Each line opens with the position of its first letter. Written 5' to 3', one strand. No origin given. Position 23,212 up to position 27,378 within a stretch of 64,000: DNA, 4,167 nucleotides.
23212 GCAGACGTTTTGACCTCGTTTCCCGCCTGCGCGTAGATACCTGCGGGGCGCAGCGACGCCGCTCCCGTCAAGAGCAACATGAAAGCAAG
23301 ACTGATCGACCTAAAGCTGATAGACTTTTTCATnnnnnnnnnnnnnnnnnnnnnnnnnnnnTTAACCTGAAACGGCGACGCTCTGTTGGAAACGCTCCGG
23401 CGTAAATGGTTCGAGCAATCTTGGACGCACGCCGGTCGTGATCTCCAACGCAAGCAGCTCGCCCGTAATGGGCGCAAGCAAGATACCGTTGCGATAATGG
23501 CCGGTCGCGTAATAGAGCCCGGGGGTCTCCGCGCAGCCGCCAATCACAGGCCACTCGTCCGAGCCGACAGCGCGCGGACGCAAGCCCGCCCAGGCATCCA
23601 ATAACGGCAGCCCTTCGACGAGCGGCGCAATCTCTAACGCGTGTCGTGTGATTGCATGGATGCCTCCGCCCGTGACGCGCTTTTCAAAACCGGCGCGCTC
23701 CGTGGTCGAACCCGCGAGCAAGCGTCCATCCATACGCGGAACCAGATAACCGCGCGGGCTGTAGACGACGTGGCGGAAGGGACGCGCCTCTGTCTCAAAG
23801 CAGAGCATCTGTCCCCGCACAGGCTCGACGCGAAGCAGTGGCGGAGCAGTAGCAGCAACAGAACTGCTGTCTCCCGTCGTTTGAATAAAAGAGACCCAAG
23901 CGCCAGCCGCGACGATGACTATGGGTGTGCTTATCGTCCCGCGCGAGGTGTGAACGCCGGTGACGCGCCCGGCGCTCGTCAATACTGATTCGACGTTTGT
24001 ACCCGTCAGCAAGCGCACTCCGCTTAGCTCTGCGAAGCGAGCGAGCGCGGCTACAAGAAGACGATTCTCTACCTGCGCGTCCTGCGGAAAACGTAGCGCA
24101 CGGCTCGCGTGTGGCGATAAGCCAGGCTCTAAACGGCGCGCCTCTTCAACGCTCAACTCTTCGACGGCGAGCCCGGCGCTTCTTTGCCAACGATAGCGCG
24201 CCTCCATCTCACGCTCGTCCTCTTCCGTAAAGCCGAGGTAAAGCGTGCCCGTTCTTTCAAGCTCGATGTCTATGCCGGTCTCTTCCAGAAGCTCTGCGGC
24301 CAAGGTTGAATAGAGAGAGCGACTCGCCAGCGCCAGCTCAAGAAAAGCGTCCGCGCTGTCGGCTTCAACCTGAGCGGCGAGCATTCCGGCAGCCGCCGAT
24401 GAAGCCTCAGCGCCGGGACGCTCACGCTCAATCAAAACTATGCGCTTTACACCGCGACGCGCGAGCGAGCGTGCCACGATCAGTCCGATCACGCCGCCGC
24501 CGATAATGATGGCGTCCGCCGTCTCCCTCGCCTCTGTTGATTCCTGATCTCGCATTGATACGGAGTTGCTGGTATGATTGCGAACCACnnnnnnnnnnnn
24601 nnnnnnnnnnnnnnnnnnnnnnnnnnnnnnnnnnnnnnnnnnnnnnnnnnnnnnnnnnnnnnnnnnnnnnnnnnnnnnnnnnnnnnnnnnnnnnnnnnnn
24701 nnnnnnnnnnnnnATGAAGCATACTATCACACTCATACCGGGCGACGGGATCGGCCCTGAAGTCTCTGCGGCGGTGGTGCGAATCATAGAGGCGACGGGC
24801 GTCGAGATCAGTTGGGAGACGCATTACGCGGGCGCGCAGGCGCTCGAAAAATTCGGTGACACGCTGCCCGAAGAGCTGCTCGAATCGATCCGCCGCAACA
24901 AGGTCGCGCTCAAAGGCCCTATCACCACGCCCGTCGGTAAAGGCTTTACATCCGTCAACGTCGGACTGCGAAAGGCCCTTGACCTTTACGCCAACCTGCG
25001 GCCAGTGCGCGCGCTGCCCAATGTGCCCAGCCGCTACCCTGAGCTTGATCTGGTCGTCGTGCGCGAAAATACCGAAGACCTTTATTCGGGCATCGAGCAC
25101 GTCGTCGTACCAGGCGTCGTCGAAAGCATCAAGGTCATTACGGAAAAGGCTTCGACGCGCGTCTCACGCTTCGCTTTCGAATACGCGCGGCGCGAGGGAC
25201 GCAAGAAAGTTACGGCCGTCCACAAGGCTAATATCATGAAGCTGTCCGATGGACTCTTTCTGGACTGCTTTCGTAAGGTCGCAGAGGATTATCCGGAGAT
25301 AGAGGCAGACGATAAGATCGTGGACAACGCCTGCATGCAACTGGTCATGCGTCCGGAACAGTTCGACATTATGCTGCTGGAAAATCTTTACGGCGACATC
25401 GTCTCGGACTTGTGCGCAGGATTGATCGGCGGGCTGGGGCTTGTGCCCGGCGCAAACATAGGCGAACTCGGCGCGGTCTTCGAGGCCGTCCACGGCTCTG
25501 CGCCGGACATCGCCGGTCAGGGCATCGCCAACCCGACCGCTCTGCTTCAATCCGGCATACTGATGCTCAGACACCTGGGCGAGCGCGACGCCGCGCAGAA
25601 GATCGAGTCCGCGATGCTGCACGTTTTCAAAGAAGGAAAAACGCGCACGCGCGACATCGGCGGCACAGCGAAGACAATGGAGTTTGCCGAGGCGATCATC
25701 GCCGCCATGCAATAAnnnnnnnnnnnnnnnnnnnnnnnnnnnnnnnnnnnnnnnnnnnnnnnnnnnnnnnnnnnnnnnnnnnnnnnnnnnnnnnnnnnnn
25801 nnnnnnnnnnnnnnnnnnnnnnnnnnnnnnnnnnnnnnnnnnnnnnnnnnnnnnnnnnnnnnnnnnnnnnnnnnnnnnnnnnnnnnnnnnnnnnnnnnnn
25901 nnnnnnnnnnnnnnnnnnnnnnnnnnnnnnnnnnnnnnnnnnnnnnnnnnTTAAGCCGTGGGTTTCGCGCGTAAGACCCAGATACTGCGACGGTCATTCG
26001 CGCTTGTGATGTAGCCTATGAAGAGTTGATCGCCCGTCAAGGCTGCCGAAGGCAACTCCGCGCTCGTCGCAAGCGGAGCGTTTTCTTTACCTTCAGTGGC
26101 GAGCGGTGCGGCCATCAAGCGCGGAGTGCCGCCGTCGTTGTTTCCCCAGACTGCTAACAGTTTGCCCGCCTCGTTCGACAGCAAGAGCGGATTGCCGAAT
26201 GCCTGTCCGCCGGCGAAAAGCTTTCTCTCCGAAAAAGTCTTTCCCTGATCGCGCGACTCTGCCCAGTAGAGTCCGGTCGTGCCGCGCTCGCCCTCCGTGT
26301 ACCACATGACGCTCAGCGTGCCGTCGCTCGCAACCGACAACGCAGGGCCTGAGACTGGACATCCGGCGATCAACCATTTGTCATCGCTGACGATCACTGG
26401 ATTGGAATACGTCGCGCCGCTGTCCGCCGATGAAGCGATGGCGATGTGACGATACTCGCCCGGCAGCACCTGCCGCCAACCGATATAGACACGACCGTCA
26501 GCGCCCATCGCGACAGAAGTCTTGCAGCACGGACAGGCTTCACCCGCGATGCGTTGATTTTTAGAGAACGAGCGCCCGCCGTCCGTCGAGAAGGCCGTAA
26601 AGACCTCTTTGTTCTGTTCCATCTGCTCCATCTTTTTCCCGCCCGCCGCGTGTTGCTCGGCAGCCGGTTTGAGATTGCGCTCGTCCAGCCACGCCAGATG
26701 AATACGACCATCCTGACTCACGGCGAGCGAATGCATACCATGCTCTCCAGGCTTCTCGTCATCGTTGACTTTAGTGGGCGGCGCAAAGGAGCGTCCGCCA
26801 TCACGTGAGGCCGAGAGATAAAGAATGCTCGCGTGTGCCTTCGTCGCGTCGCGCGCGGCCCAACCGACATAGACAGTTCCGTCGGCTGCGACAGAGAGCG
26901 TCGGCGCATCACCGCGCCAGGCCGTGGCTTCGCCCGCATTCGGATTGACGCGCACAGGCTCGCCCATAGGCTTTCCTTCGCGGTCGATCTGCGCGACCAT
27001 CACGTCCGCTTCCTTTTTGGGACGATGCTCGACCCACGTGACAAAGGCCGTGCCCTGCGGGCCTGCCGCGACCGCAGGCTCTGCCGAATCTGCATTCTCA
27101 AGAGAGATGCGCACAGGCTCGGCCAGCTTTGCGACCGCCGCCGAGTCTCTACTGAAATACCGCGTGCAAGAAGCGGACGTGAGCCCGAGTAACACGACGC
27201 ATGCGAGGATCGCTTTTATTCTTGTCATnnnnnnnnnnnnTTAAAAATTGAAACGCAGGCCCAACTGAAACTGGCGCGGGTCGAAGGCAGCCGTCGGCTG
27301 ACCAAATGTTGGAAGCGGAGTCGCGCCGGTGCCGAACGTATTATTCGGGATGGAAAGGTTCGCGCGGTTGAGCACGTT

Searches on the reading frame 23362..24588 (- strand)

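Call 43: search_protein_families(library=pfam, max_evalue=1e-8, proteins=[window:23362-24588:-])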
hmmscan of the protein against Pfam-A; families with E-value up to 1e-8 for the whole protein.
window:23362-24588:- (408 aa): 2 families
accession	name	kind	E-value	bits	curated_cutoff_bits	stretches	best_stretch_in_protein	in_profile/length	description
PF01266.30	DAO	-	2.1e-75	254.9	27.9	1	25-380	1-351/353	FAD dependent oxidoreductase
PF00890.30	FAD_binding_2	-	3e-09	37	20.4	1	25-232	1-205/414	FAD binding domain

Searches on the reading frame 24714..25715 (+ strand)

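Call 43: search_protein_families(library=pfam, max_evalue=1e-8, proteins=[window:24714-25715:+])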
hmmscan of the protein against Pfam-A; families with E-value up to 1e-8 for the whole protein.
window:24714-25715:+ (333 aa): 1 family
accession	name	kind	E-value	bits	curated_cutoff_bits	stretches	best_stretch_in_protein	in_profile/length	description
PF00180.25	Iso_dh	-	1.3e-108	363.8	27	1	4-328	1-348/348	Isocitrate/isopropylmalate dehydrogenase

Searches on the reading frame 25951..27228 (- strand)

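Call 54: search_protein_families(library=pfam, max_evalue=1e-10, proteins=[window:25951-27228:-])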
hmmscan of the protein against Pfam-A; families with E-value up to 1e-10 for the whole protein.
window:25951-27228:- (425 aa): 1 family
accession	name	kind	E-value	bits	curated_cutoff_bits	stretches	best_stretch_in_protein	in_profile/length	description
PF13088.12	BNR_2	-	1.4e-11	44.7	31.4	1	72-356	14-274/277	BNR repeat-like domain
